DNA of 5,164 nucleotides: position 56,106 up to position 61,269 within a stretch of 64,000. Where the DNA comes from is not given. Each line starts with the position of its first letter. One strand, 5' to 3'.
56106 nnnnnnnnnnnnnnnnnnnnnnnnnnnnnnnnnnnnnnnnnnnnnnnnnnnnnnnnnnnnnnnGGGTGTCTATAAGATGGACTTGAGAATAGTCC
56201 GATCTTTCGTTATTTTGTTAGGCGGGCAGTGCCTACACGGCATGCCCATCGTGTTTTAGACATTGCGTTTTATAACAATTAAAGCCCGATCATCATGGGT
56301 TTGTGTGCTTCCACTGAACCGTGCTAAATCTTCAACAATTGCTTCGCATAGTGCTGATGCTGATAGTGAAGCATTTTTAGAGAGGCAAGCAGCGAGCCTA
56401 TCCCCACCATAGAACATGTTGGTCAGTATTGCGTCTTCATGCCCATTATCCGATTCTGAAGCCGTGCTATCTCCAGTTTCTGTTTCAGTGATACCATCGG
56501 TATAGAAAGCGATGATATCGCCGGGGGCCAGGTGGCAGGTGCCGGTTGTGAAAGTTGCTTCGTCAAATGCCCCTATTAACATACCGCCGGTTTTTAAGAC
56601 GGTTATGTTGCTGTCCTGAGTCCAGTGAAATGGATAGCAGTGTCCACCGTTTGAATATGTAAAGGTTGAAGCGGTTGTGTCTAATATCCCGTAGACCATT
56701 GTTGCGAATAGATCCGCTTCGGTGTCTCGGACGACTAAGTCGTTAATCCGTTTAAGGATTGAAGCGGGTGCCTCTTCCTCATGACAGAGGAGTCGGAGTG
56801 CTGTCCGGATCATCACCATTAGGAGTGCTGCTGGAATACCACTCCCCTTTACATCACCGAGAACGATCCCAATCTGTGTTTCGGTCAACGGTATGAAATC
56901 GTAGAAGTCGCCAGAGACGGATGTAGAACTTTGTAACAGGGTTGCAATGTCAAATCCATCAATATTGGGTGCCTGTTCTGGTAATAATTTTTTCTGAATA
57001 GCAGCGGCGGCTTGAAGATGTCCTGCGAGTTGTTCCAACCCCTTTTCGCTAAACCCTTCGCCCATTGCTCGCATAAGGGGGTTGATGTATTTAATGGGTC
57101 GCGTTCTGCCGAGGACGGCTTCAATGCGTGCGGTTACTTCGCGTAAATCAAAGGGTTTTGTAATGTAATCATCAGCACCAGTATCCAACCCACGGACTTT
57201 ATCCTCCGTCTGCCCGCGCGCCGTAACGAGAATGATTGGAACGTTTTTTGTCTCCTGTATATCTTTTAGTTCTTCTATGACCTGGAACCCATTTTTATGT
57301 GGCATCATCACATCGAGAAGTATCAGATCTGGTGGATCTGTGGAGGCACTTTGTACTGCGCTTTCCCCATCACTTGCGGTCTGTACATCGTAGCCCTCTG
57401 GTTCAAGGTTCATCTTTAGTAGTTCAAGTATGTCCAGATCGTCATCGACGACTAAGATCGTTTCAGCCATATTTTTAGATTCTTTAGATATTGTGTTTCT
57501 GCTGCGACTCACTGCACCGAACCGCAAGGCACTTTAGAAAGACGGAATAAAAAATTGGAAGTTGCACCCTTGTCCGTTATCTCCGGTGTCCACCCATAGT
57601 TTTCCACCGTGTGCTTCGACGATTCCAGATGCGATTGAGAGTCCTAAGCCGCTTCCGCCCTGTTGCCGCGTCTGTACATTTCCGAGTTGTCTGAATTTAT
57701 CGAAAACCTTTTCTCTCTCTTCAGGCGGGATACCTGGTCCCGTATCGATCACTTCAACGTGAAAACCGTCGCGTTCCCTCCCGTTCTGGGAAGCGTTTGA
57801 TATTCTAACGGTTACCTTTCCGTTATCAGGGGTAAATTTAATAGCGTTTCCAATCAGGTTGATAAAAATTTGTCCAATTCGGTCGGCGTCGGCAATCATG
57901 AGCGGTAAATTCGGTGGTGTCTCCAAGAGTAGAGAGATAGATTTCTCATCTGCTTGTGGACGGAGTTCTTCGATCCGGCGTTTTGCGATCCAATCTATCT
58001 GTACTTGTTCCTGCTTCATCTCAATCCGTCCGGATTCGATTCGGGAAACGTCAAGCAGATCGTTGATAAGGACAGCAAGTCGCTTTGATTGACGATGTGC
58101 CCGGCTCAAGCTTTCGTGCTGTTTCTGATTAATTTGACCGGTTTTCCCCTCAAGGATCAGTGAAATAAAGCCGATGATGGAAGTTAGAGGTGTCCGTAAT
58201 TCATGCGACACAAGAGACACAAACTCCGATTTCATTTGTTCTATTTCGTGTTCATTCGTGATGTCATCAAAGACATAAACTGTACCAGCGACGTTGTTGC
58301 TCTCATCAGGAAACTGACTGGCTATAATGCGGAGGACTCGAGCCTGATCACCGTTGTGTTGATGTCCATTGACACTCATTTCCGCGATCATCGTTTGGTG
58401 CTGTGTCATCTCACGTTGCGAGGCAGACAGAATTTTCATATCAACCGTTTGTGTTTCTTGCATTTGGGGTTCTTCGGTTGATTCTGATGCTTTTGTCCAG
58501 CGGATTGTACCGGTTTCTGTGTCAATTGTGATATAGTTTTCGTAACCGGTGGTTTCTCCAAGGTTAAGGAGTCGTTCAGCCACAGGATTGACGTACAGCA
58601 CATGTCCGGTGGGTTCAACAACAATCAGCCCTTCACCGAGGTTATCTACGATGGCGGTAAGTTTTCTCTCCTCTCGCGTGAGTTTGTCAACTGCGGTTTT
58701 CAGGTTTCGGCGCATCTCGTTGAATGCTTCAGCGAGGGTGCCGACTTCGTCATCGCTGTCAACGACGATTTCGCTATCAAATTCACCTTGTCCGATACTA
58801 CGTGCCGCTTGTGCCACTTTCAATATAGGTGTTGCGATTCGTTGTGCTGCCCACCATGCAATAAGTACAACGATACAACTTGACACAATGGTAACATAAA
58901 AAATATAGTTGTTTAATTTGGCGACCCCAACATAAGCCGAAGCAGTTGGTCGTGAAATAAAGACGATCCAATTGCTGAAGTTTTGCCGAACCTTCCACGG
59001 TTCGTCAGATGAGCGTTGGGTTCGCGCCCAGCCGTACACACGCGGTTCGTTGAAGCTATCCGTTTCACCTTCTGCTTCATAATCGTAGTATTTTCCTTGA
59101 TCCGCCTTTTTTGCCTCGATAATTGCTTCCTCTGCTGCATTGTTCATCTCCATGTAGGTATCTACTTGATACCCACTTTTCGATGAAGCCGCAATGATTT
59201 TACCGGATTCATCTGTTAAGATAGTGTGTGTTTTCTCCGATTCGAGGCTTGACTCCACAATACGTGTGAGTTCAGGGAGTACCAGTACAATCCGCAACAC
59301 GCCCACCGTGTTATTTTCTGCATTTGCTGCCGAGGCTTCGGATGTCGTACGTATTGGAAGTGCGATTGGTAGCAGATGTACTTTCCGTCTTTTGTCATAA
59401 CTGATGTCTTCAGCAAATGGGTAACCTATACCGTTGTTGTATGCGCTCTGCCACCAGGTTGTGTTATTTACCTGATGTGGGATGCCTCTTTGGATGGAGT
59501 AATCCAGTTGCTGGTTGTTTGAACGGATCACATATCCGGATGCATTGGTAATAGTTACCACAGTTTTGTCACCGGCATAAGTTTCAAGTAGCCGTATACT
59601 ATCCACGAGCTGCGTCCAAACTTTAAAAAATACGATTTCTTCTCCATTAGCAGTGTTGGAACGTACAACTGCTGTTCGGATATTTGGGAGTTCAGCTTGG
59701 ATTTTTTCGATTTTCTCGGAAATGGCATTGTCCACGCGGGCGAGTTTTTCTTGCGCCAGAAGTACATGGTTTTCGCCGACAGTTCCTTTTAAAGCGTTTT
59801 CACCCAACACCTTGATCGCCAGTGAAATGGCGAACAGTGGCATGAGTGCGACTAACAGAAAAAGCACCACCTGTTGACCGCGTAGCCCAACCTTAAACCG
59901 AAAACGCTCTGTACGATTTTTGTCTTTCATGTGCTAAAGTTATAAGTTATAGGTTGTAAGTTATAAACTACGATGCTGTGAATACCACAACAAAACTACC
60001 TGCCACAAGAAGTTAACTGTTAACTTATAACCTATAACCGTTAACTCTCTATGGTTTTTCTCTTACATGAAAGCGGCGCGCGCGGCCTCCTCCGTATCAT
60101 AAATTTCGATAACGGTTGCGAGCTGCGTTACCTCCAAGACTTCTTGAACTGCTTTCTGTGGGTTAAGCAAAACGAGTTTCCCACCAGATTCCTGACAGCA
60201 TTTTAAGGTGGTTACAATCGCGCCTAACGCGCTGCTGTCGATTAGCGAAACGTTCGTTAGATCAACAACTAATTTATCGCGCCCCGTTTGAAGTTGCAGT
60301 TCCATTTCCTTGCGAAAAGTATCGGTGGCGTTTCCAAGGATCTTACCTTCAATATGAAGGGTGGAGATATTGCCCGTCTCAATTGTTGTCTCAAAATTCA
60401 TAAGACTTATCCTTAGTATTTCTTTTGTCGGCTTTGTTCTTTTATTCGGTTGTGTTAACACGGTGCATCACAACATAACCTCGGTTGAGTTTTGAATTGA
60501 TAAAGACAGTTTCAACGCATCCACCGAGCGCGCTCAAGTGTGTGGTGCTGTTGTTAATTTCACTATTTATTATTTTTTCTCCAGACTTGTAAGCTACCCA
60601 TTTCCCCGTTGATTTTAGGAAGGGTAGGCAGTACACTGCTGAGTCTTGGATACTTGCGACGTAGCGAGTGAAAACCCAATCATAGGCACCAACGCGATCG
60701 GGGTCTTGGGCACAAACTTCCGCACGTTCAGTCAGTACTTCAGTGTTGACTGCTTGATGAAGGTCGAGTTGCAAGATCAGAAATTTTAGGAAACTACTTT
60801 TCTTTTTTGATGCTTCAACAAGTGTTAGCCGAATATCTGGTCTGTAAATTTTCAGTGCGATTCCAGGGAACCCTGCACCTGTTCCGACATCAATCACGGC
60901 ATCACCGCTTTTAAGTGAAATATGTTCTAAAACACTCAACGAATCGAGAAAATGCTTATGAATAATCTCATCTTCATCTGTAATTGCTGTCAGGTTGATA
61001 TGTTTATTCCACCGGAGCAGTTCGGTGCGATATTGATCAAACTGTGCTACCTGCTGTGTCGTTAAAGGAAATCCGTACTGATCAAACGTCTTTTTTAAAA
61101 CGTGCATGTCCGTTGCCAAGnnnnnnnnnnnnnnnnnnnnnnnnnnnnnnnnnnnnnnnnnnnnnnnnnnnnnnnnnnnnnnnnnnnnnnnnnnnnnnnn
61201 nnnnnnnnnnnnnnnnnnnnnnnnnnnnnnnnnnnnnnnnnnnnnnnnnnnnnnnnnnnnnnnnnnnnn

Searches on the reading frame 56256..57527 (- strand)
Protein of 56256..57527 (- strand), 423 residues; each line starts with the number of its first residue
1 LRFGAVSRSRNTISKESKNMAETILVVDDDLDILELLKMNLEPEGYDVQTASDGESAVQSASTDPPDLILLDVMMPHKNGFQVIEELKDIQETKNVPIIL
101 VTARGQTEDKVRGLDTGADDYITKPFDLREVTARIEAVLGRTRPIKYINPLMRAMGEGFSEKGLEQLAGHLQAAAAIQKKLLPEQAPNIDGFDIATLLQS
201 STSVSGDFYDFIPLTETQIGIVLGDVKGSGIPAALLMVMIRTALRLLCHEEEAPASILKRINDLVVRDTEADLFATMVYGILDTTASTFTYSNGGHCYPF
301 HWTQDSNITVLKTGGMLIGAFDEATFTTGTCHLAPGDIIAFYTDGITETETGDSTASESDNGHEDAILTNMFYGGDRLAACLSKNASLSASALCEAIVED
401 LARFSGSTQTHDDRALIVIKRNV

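Call 3: search_protein_families(library=pfam, proteins=[window:56256-57527:-], max_evalue=1)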
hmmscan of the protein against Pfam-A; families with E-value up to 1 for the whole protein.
window:56256-57527:- (423 aa): 3 families
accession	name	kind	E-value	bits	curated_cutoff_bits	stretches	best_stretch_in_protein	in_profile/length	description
PF07228.17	SpoIIE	-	4.9e-49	167.3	25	1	216-421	2-191/192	Stage II sporulation protein E (SpoIIE)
PF00072.30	Response_reg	-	4.3e-31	107.8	30.2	1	24-136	1-111/111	Response regulator receiver domain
PF19901.4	DUF6374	-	0.17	11.9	25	1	159-185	9-35/59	Family of unknown function (DUF6374)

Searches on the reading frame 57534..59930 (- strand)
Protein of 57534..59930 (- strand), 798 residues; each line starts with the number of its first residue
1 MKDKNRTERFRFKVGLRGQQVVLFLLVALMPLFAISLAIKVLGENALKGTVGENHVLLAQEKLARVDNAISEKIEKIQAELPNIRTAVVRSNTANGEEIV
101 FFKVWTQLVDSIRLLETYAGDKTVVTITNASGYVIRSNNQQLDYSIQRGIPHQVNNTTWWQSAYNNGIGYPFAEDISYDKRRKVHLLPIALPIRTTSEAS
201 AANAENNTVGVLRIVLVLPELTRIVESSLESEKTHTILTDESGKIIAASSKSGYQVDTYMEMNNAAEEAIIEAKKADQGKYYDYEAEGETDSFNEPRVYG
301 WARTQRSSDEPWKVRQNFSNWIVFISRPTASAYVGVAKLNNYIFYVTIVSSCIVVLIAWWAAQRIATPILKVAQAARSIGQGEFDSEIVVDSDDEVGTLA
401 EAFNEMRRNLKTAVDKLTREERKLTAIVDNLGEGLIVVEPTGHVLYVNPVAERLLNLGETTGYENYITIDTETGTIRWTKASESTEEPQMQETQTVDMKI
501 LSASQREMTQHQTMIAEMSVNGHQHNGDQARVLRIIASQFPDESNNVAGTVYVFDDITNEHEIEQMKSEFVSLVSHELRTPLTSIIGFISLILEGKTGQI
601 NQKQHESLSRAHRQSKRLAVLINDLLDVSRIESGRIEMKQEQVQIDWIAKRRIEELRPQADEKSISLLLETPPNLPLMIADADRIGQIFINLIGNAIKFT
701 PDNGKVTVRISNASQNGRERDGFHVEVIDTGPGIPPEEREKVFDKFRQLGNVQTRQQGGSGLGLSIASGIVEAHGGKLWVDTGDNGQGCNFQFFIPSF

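Call 51: search_protein_families(library=pfam, proteins=[window:57534-59930:-], max_evalue=0.01)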
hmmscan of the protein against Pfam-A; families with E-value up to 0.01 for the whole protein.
window:57534-59930:- (798 aa): 8 families
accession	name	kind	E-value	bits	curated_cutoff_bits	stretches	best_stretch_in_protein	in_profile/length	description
PF02518.31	HATPase_c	-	5.6e-30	104.5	26.4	1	681-796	2-108/111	Histidine kinase-, DNA gyrase B-, and HSP90-like ATPase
PF00512.31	HisKA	-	2.1e-20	72.9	26.9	1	566-634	1-66/66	His Kinase A (phospho-acceptor) domain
PF00672.30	HAMP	-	1.3e-14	54.6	25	1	360-411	1-52/53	HAMP domain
PF02743.24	dCache_1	-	4.7e-08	33.3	45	1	81-287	39-221/240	Cache domain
PF00989.32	PAS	-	5.9e-05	23.5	22.6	1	424-527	3-100/113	PAS fold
PF13188.13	PAS_8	-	0.00092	19.5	21.8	1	423-464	2-45/65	PAS domain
PF08448.16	PAS_4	-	0.0025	18.5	23.1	0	428-457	1-30/110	PAS fold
PF13581.12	HATPase_c_2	-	0.0081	16.6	27.4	0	695-771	42-109/127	Histidine kinase-like ATPase domain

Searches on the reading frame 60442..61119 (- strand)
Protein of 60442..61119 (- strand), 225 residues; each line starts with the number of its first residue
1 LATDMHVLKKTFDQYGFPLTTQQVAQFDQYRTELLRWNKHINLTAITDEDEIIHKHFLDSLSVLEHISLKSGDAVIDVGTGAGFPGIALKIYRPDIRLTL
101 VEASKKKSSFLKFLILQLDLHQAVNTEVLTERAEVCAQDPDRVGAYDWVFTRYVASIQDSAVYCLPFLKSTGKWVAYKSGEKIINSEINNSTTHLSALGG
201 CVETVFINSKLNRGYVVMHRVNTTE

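Call 51: search_protein_families(library=pfam, proteins=[window:60442-61119:-], max_evalue=0.01)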
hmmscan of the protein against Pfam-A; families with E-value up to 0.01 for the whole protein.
window:60442-61119:- (225 aa): 2 families
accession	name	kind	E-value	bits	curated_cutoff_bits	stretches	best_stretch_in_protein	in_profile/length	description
PF02527.21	GidB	-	8.8e-44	149.5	27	1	24-198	2-166/184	rRNA small subunit methyltransferase G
PF05175.20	MTS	-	0.00097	19.3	23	1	63-106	23-66/170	Methyltransferase small domain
